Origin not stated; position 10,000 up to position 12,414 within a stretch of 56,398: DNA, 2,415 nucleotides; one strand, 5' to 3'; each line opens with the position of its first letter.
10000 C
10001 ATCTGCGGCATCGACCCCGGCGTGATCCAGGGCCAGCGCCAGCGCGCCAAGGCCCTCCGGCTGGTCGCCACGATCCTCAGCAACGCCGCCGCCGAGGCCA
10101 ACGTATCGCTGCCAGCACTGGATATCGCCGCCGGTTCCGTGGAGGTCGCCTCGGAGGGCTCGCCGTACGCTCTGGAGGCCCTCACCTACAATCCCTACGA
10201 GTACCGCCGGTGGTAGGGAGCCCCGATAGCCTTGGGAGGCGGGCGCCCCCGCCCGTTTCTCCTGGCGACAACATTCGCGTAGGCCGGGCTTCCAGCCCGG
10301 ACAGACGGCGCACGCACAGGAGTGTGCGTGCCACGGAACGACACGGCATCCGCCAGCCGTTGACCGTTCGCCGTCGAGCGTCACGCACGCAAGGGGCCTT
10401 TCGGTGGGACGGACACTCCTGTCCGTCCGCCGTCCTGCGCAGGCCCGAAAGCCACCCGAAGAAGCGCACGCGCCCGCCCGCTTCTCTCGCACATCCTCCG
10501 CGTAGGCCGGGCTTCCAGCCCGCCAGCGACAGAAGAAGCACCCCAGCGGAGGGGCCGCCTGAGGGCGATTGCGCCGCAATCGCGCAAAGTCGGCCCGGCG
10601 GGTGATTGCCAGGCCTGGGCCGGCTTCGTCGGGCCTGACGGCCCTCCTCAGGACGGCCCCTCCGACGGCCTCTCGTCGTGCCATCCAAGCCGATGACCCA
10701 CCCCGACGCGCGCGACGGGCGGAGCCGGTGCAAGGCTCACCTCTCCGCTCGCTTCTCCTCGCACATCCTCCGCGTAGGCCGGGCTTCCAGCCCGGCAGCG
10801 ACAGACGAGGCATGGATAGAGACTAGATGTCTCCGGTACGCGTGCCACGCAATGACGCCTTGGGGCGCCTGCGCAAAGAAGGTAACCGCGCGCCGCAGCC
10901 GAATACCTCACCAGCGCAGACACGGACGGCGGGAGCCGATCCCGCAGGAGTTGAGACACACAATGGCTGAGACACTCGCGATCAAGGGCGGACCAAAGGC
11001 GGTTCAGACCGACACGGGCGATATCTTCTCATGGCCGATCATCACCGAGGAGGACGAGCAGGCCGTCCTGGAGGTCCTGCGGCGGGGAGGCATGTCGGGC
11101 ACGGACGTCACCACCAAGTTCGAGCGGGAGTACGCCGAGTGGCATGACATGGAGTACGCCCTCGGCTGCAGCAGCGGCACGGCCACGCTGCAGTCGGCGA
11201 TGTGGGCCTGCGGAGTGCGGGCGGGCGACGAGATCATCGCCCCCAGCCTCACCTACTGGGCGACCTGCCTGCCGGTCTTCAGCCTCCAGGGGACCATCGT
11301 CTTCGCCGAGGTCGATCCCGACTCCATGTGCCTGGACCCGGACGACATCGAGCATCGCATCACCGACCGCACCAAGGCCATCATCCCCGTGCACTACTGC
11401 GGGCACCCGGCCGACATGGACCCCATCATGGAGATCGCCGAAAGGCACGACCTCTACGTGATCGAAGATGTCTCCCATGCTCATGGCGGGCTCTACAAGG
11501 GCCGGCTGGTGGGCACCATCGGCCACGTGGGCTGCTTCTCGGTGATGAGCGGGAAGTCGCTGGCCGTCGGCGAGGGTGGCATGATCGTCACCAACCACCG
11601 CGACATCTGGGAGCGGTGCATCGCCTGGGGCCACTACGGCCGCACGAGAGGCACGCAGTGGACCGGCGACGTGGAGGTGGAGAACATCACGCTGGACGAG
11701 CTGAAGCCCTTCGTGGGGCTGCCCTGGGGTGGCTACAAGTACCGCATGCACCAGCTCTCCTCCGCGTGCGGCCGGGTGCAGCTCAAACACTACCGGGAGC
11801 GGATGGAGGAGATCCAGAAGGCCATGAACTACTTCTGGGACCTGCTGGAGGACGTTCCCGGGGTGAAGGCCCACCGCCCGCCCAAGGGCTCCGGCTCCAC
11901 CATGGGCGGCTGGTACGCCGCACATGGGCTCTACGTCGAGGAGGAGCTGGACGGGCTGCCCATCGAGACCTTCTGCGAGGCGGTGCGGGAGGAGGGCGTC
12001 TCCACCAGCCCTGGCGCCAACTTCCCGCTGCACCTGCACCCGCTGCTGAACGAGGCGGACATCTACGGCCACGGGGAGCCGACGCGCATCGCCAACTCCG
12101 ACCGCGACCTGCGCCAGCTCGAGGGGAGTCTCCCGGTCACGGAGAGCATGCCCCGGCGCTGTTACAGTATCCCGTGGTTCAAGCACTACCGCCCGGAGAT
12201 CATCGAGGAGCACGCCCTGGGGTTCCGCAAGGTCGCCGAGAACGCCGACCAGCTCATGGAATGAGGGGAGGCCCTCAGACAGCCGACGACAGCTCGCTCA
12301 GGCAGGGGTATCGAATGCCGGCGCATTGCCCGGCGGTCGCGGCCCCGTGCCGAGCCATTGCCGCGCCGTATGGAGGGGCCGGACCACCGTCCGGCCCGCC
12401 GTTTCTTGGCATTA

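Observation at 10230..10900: Intergenic cluster of a structured repeat family with compensatory base changes: candidate small RNA or MITE family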

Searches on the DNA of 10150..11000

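Call 40: search_rna_families(source=window, start=10150, end=11000, threshold=evalue, max_evalue=1)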
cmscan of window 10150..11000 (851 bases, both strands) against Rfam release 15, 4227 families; matches with E-value up to 1: 1.
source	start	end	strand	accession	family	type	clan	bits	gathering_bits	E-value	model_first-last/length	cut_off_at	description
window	10716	10751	+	RF03417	mir-343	Gene; miRNA;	-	17.8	70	0.76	20-55/70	no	mir-343 microRNA precursor family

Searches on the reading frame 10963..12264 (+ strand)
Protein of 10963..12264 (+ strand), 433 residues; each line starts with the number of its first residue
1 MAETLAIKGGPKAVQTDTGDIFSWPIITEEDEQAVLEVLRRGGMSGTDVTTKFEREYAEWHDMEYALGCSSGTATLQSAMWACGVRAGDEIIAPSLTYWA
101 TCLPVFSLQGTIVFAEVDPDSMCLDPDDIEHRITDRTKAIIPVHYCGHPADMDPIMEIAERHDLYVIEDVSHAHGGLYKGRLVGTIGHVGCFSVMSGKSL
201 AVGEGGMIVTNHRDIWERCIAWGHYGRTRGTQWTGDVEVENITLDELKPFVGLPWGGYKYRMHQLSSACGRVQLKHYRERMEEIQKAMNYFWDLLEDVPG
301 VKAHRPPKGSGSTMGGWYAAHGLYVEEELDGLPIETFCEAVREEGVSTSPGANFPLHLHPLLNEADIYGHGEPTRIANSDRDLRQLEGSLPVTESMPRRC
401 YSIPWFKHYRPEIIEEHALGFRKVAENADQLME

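Call 19: search_protein_families(library=pfam, proteins=[window:10963-12264:+], max_evalue=0.001)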
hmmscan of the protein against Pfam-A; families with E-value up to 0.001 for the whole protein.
window:10963-12264:+ (433 aa): 3 families
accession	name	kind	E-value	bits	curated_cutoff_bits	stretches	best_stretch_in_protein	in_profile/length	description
PF01041.23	DegT_DnrJ_EryC1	-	1.2e-80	272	19.8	1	26-381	2-333/360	DegT/DnrJ/EryC1/StrS aminotransferase family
PF00155.27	Aminotran_1_2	-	6e-07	29.4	19.7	1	44-178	38-194/361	Aminotransferase class I and II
PF01053.26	Cys_Met_Meta_PP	-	0.0003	19.9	27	1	46-173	50-177/381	Cys/Met metabolism PLP-dependent enzyme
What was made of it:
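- Checked: The flanking genes are a GH2-like gene (5831-10216) and a DegT gene (10963-12264) (call 19).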

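Call 43: find_encoding_contigs(protein=window:10963-12264:+, flank=3000, max_places=6)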
Protein window:10963-12264:+ (433 aa): 1 contig read that carries it; 1 place shown.
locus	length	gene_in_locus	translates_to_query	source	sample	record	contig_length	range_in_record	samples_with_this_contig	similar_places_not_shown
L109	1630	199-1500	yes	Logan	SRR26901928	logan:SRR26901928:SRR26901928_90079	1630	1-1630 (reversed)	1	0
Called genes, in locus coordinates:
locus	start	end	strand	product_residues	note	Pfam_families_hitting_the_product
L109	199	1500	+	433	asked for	PF00155:Aminotran_1_2 (weak), PF01041:DegT_DnrJ_EryC1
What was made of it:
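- Tried and rejected: It gave only a 1.6-kb contig that breaks inside REP-A copy 3 (call 43).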

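Call 44: find_homologous_proteins(query=window:10963-12264:+, max_evalue=1e-100)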
Query window:10963-12264:+ (433 aa): 4601 proteins with E <= 1e-100 among 8000 candidates; the best 120 are listed.
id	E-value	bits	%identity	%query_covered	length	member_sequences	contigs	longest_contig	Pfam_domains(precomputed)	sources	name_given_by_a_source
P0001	0.0e+0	1030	100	100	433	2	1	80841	PF00155.28,PF01041.24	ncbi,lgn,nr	ncbi:MAG: DegT/DnrJ/EryC1/StrS family aminotransferase [Armatimonadota bacterium]|nr:DegT/DnrJ/EryC1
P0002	2.5e-259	879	85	100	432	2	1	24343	PF00155.28,PF01053.27,PF01041.24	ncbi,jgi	-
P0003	5.1e-259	878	85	100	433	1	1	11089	PF01041.24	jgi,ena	-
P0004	3.8e-258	875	86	100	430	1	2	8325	PF00155.28,PF01053.27,PF01041.24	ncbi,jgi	-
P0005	5.5e-258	874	85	100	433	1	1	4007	PF01041.24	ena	-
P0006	2.7e-256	869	85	100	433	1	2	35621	PF00155.28,PF01041.24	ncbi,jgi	-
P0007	6.5e-256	868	85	100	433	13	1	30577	PF01041.24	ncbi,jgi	-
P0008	4.7e-255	865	85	100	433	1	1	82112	PF00155.28,PF01041.24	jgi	-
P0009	1.2e-254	863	84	100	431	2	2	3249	PF01041.24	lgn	-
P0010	4.2e-244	829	80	100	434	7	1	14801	PF01041.24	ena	-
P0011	2.9e-242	823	80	100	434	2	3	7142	PF01041.24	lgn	-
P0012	9.4e-242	821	79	100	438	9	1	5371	PF01053.27,PF01041.24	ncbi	-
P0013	1.6e-241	820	80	100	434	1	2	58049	PF01041.24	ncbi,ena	-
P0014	4.4e-241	819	79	99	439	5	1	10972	PF00155.28,PF01053.27,PF01041.24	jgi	-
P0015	1.0e-240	817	79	100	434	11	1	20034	PF01041.24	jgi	jgi:perosamine synthetase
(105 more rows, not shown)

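Call 45: find_encoding_contigs(protein=P0008, flank=7000, max_places=2)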
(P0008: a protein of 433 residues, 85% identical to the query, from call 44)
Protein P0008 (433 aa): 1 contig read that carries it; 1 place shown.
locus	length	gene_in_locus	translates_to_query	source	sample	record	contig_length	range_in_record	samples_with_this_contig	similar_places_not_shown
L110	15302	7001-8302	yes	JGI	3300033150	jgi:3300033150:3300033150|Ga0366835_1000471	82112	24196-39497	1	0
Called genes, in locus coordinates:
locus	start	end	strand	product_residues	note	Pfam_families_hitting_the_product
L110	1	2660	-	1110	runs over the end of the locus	PF22842:Pel9A-like_beta_helix, PF13229:Beta_helix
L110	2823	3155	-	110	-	-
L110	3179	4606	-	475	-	PF13472:Lipase_GDSL_2 (faint)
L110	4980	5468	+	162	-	-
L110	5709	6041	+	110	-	-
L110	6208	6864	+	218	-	-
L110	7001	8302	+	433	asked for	PF01041:DegT_DnrJ_EryC1, PF00155:Aminotran_1_2 (weak)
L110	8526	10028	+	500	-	PF00884:Sulfatase, PF01663:Phosphodiest (faint), PF16347:SGSH_C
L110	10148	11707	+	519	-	PF02310:B12-binding, PF04055:Radical_SAM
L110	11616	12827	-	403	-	PF13231:PMT_2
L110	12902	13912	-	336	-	PF03706:LPG_synthase_TM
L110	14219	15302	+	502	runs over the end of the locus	-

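Call 46: find_encoding_contigs(protein=P0006, flank=7000, max_places=2)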
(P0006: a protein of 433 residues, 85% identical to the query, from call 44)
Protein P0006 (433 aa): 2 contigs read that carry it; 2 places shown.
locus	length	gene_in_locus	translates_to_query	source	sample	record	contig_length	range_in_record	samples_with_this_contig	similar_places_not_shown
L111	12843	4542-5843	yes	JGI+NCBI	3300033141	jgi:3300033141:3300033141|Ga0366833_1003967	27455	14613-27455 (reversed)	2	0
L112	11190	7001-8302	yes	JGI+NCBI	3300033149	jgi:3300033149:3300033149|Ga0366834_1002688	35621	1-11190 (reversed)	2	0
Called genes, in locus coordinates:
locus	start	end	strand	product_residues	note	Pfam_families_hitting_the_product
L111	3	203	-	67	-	?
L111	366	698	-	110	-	-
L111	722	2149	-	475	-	PF13472:Lipase_GDSL_2 (faint)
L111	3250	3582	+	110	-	-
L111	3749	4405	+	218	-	-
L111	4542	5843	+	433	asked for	PF01041:DegT_DnrJ_EryC1, PF00155:Aminotran_1_2 (weak)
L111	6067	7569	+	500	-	PF00884:Sulfatase, PF01663:Phosphodiest (faint), PF16347:SGSH_C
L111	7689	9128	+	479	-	PF02310:B12-binding, PF04055:Radical_SAM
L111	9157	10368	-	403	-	PF13231:PMT_2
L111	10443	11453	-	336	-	PF03706:LPG_synthase_TM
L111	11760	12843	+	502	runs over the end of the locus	-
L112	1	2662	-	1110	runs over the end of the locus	PF22842:Pel9A-like_beta_helix, PF13229:Beta_helix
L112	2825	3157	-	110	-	-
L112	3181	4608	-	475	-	PF13472:Lipase_GDSL_2 (faint)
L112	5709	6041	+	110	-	-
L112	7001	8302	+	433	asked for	PF01041:DegT_DnrJ_EryC1, PF00155:Aminotran_1_2 (weak)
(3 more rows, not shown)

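Call 47: find_encoding_contigs(protein=P0002, flank=7000, max_places=2)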
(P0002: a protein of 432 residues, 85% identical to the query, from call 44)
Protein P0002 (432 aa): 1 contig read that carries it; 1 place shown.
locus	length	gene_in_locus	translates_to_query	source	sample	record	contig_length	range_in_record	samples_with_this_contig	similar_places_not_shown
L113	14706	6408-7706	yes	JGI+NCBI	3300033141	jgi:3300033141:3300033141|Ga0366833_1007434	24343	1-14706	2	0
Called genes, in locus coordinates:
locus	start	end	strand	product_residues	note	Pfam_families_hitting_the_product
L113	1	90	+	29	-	?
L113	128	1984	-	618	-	PF02012:BNR (faint), PF13088:BNR_2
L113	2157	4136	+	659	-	PF20581:DUF6785, PF20580:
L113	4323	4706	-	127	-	-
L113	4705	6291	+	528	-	-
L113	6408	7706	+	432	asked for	PF01041:DegT_DnrJ_EryC1, PF00155:Aminotran_1_2, PF01053:Cys_Met_Meta_PP (weak)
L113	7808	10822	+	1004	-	PF07940:Hepar_II_III_C (weak)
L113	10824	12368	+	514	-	-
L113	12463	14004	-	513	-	-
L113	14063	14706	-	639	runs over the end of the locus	PF20581:DUF6785, PF20580:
